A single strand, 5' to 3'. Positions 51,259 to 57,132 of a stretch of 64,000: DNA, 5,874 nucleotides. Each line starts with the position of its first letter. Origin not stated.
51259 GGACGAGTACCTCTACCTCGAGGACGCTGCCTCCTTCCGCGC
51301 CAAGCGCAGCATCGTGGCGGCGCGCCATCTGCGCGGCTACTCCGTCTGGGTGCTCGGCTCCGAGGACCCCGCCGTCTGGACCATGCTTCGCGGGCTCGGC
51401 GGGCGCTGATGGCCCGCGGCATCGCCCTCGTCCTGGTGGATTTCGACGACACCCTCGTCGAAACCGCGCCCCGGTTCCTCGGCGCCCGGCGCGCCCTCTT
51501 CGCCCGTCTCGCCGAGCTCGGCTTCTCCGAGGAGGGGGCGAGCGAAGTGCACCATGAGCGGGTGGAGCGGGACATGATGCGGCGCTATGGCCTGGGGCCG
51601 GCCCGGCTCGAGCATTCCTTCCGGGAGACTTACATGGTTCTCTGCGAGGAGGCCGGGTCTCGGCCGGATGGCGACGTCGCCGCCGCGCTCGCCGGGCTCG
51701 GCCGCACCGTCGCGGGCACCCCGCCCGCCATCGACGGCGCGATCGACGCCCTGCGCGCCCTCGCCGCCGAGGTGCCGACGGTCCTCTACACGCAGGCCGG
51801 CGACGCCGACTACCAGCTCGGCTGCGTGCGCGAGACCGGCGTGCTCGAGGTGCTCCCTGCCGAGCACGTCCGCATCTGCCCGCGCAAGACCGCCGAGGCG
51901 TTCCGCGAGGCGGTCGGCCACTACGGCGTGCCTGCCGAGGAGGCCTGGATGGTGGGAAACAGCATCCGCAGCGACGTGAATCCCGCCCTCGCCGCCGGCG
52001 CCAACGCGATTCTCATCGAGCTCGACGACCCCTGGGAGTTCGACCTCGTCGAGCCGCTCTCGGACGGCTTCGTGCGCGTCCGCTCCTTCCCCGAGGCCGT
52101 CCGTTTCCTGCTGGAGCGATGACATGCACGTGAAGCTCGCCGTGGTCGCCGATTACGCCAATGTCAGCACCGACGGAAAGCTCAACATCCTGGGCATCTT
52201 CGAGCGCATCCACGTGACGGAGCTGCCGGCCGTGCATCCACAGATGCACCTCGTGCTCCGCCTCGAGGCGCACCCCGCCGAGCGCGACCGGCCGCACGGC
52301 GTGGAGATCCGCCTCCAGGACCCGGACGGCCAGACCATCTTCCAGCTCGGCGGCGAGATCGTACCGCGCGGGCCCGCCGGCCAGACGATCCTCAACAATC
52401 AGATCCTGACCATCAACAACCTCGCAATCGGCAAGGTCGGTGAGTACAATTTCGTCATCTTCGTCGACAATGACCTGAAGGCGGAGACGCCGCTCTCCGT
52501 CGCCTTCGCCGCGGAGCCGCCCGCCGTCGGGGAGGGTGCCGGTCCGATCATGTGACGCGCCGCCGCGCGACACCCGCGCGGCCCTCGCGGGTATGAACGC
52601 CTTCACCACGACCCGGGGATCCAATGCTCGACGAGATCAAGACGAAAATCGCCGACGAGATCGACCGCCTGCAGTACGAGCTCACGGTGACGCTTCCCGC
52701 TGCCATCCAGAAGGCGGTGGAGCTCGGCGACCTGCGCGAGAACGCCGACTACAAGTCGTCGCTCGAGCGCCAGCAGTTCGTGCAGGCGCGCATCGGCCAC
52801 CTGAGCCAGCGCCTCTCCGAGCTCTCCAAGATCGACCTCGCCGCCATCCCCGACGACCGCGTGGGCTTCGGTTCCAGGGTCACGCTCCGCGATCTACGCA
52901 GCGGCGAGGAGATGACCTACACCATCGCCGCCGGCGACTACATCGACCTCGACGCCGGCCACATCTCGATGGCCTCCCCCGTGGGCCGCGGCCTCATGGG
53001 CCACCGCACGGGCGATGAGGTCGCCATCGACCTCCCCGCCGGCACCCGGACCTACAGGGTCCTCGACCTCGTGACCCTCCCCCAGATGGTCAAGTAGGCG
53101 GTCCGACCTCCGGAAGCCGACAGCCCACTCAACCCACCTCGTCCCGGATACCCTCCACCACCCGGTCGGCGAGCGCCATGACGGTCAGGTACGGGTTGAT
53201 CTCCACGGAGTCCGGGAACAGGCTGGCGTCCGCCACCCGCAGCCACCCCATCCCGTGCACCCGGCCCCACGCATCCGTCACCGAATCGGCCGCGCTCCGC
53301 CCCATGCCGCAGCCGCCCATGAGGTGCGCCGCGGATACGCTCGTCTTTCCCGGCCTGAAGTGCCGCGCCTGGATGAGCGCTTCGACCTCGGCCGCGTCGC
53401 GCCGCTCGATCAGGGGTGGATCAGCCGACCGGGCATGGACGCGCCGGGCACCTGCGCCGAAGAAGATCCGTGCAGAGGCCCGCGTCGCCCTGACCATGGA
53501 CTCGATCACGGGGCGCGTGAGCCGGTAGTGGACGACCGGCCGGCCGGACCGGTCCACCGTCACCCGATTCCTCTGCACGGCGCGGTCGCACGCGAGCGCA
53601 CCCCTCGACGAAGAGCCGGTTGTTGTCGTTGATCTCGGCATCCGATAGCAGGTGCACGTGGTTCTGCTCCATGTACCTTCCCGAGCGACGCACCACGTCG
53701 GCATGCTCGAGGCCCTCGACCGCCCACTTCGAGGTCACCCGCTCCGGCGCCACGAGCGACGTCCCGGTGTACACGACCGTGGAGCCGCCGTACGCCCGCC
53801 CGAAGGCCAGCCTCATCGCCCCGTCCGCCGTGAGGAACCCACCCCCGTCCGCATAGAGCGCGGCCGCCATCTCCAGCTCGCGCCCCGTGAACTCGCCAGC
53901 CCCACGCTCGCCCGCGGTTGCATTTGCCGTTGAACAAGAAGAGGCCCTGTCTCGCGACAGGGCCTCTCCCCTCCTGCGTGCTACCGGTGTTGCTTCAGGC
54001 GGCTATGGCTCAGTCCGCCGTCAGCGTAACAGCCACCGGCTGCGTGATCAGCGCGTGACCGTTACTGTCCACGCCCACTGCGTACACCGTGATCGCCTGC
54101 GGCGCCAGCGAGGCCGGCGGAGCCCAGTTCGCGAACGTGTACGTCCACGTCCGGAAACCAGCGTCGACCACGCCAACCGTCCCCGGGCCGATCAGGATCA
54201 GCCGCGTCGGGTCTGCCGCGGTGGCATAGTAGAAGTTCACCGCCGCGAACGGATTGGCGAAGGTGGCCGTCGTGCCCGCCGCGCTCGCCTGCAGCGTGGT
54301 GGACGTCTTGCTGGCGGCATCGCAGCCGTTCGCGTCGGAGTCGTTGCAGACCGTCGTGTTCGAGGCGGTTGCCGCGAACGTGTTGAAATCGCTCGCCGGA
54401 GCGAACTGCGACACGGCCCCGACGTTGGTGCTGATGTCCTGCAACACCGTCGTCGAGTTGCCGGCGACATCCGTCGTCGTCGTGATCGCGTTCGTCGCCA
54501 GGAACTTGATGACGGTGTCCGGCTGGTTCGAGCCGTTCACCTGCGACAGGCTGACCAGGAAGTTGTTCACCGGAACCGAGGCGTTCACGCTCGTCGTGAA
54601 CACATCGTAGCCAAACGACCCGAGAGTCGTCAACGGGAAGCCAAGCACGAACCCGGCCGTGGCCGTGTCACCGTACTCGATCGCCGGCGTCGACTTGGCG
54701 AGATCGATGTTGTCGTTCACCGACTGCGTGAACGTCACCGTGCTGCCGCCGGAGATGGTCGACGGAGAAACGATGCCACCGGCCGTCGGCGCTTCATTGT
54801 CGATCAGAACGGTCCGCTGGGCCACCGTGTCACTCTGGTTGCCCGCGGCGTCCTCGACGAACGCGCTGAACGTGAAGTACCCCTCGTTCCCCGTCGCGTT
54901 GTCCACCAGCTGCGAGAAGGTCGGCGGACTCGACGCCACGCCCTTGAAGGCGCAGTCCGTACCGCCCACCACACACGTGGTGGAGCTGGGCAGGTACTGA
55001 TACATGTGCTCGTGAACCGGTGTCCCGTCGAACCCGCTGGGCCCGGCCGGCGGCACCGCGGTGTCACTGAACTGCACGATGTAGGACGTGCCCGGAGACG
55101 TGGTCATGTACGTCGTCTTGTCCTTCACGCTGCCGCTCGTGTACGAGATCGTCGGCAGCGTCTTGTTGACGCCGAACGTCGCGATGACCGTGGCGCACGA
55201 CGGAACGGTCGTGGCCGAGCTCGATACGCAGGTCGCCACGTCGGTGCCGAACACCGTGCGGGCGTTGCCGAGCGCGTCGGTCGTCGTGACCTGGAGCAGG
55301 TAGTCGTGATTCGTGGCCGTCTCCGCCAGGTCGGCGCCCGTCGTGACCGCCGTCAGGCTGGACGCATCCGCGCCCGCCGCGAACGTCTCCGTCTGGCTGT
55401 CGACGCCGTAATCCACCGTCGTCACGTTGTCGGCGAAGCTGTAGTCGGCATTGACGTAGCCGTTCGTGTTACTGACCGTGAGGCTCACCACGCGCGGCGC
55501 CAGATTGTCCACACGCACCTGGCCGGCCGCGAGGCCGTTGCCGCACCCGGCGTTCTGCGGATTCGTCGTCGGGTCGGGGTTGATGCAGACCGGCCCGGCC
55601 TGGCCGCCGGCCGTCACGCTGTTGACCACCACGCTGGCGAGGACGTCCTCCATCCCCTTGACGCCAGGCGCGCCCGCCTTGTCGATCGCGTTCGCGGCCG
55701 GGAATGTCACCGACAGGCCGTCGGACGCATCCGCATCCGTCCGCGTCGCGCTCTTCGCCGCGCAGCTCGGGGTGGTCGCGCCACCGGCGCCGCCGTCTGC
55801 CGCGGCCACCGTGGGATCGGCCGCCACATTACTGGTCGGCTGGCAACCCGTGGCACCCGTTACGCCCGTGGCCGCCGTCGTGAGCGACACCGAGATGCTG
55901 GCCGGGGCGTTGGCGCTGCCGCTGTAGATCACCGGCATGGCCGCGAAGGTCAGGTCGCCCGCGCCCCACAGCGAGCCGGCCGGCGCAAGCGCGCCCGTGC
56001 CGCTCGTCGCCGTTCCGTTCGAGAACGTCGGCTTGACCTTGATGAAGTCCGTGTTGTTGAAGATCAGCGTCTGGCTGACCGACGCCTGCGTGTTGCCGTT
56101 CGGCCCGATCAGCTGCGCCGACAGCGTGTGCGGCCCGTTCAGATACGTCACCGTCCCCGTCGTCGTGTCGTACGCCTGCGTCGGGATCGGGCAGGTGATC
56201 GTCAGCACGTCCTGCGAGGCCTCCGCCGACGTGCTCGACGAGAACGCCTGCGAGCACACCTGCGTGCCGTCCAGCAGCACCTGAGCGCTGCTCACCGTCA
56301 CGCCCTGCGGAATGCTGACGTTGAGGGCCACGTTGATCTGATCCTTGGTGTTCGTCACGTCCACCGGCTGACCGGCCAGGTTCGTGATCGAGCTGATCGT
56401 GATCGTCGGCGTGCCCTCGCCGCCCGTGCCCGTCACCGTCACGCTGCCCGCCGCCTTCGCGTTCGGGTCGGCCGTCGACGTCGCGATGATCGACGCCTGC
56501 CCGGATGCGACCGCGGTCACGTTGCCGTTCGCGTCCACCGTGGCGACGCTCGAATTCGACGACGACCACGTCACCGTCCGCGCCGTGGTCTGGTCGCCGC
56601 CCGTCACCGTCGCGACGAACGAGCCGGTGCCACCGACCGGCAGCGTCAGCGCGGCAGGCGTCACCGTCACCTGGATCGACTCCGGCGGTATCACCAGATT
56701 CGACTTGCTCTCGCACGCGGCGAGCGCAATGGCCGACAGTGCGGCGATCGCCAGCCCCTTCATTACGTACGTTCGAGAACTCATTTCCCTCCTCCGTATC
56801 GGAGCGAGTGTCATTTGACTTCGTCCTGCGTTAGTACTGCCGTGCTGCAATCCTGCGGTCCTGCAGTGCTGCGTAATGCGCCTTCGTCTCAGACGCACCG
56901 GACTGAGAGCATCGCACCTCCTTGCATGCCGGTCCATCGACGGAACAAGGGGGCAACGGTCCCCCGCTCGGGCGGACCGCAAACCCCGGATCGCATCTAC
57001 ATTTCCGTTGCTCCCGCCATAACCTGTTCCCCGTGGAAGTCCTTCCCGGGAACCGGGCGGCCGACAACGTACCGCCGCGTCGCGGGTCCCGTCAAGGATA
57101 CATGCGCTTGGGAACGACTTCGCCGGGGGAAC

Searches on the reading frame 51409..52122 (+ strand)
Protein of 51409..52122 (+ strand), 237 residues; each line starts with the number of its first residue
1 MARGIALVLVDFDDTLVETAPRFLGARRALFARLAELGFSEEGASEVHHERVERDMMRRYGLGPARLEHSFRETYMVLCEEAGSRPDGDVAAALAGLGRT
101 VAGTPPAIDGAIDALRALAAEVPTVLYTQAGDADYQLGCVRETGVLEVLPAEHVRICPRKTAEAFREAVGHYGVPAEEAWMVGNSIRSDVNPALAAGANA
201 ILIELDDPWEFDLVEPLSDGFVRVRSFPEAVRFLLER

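Call 17: search_protein_families(library=pfam, proteins=[window:51409-52122:+], max_evalue=0.001)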
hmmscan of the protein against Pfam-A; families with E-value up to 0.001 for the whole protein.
window:51409-52122:+ (237 aa): 2 families
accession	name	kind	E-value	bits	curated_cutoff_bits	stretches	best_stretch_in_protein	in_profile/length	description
PF00702.32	Hydrolase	-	8.2e-12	46.3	26.4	1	5-197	1-191/191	haloacid dehalogenase-like hydrolase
PF13242.12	Hydrolase_like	-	3.3e-07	30.6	22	1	162-203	7-48/75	HAD-hyrolase-like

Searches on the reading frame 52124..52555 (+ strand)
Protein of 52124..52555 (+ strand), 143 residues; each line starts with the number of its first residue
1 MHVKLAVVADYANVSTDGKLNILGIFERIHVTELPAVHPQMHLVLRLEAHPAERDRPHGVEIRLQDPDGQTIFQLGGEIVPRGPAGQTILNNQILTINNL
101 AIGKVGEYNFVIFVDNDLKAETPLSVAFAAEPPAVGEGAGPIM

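Call 17: search_protein_families(library=pfam, proteins=[window:52124-52555:+], max_evalue=0.001)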
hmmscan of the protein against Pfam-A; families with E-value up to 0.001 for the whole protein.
window:52124-52555:+ (143 aa): 1 family
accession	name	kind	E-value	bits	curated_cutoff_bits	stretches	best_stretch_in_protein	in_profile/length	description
PF22091.2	DUF6941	-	2e-32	112.6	27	1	5-127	2-125/125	Family of unknown function (DUF6941)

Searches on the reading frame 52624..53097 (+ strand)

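Call 17: search_protein_families(library=pfam, proteins=[window:52624-53097:+], max_evalue=0.001)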
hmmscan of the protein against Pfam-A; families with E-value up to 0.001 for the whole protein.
window:52624-53097:+ (157 aa): 2 families
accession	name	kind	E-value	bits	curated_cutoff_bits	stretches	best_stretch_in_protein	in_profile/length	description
PF01272.25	GreA_GreB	-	3.7e-24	84.9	26.9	1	76-148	2-74/77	Transcription elongation factor, GreA/GreB, C-term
PF03449.20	GreA_GreB_N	-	7.1e-12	45.8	24.5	1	7-66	9-68/71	Transcription elongation factor, N-terminal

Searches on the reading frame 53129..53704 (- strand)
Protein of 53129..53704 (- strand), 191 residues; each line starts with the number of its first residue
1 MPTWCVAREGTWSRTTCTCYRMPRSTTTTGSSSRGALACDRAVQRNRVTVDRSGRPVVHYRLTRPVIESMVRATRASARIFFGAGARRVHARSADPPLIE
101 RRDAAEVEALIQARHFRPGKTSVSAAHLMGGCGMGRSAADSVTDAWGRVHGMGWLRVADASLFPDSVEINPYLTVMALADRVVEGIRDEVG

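Call 56: search_protein_families(library=pfam, proteins=[window:53129-53704:-], max_evalue=0.001)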
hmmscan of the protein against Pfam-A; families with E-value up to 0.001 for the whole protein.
window:53129-53704:- (191 aa): 1 family
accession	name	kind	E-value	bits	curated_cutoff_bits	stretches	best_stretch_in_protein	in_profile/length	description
PF05199.19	GMC_oxred_C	-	3.1e-23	83.3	24.6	1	44-179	3-139/139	GMC oxidoreductase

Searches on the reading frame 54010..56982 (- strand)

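Call 17: search_protein_families(library=pfam, proteins=[window:54010-56982:-], max_evalue=0.001)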
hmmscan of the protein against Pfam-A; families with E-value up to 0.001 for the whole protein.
window:54010-56982:- (990 aa): 1 family
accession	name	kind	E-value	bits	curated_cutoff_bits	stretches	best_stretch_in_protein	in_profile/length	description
PF02368.24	Big_2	-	4.3e-14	52.7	22.8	1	104-170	4-69/79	Bacterial Ig-like domain (group 2)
